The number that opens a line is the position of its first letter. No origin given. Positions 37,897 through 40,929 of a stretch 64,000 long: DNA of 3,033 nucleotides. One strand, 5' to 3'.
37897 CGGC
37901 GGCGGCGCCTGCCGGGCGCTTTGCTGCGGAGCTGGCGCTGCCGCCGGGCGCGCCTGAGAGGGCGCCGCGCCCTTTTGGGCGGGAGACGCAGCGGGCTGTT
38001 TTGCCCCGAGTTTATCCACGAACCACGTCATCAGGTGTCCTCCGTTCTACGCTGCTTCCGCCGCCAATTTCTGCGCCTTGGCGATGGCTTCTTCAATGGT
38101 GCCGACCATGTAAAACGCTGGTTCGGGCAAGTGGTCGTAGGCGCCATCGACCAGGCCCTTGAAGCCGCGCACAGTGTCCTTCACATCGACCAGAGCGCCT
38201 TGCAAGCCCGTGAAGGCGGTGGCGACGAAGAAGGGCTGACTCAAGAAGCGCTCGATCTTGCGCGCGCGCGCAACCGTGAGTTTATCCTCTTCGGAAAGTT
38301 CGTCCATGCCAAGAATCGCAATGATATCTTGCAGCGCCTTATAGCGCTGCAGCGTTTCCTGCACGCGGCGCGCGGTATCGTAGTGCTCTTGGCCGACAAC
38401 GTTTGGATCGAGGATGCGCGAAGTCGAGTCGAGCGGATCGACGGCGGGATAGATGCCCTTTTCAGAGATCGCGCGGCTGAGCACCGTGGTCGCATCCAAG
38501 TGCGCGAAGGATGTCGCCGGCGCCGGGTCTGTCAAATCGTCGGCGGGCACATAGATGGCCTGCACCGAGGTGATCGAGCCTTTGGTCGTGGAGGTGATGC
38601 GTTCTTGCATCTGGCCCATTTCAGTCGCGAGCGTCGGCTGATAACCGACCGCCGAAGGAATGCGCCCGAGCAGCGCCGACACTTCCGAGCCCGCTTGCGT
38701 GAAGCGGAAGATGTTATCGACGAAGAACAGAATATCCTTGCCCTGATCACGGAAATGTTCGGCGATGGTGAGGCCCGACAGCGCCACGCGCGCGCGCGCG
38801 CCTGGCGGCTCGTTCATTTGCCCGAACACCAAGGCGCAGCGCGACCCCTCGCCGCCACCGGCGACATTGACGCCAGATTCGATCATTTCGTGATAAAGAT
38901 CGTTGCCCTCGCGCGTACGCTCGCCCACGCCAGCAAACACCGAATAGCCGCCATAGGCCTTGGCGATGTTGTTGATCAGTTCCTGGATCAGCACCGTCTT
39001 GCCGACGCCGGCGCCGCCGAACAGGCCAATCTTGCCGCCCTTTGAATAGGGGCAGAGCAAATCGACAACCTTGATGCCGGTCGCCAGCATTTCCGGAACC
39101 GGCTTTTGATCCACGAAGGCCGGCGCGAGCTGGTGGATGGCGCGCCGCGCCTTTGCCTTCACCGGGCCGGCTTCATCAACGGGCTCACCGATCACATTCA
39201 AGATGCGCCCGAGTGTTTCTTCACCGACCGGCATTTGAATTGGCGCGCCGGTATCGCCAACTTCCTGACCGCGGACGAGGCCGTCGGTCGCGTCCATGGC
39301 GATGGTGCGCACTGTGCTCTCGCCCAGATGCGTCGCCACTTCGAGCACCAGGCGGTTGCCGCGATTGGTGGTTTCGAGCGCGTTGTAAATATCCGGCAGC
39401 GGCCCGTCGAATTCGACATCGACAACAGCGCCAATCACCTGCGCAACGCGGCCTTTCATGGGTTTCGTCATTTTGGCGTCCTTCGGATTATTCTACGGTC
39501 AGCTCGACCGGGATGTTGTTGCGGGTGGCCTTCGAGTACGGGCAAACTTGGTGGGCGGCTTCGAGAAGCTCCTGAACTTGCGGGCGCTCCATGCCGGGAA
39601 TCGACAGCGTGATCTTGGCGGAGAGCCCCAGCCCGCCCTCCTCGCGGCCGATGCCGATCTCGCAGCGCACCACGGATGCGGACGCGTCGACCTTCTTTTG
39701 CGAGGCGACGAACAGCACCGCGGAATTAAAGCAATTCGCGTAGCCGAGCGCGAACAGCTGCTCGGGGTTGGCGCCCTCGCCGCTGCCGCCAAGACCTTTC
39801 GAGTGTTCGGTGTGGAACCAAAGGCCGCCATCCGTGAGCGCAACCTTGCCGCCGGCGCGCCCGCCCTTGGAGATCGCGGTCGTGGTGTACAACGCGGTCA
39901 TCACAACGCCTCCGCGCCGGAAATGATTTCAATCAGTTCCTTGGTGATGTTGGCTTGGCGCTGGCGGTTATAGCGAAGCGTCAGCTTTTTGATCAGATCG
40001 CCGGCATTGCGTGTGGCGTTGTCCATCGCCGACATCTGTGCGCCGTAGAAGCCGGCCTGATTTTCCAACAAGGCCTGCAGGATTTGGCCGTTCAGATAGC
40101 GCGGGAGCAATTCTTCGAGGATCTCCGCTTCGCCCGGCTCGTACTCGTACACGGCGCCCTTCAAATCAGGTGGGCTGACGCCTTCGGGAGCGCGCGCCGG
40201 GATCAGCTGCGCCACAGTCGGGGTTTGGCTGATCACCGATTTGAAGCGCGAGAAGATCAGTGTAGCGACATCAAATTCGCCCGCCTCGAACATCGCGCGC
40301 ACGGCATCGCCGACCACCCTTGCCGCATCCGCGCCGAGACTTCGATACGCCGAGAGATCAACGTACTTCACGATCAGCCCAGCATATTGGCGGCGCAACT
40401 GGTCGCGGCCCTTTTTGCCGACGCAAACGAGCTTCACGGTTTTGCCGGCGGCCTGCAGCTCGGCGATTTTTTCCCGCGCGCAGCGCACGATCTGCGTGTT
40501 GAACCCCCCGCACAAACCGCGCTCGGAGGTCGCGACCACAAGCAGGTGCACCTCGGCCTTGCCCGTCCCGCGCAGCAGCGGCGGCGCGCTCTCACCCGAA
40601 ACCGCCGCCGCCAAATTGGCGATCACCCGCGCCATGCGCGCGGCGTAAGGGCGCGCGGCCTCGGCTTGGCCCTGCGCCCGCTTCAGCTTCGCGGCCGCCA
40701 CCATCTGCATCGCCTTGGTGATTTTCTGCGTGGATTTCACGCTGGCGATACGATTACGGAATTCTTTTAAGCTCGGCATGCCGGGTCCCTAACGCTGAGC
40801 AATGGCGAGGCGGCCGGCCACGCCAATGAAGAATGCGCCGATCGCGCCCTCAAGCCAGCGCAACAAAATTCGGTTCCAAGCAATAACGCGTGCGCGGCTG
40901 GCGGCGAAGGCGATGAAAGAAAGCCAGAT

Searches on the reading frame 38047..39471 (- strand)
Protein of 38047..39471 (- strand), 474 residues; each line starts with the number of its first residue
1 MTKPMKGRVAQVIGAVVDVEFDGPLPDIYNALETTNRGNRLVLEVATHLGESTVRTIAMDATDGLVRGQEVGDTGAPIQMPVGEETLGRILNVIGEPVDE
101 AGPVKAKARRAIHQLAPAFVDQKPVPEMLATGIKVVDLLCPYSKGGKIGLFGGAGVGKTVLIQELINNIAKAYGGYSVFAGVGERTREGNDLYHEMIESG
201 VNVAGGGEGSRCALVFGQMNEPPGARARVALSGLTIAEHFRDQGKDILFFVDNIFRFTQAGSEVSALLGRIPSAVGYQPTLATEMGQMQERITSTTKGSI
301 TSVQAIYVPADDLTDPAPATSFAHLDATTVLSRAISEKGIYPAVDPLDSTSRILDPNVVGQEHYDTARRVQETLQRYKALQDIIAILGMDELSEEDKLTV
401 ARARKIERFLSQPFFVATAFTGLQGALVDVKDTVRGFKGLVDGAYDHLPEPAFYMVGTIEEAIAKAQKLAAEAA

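Call 67: search_protein_families(library=pfam, proteins=[window:38047-39471:-], max_evalue=0.0001)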
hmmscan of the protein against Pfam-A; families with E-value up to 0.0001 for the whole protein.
window:38047-39471:- (474 aa): 3 families
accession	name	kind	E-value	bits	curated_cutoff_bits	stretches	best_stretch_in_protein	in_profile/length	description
PF00006.31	ATP-synt_ab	-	1.9e-69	234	29.5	1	132-351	1-213/213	ATP synthase alpha/beta family, nucleotide-binding domain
PF02874.29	ATP-synt_ab_N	-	1.4e-18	67.6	20.9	1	9-75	1-69/69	ATP synthase alpha/beta family, beta-barrel domain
PF22919.1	ATP-synt_VA_C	-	1.7e-17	63.8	24.7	1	356-428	5-79/101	C-terminal domain of V and A type ATP synthase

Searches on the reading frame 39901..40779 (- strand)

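Call 67: search_protein_families(library=pfam, proteins=[window:39901-40779:-], max_evalue=0.0001)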
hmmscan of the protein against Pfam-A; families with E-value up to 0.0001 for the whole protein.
window:39901-40779:- (292 aa): 1 family
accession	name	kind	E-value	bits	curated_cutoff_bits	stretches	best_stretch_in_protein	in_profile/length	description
PF00231.24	ATP-synt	-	1.6e-95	320.5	39.9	1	3-292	1-285/285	ATP synthase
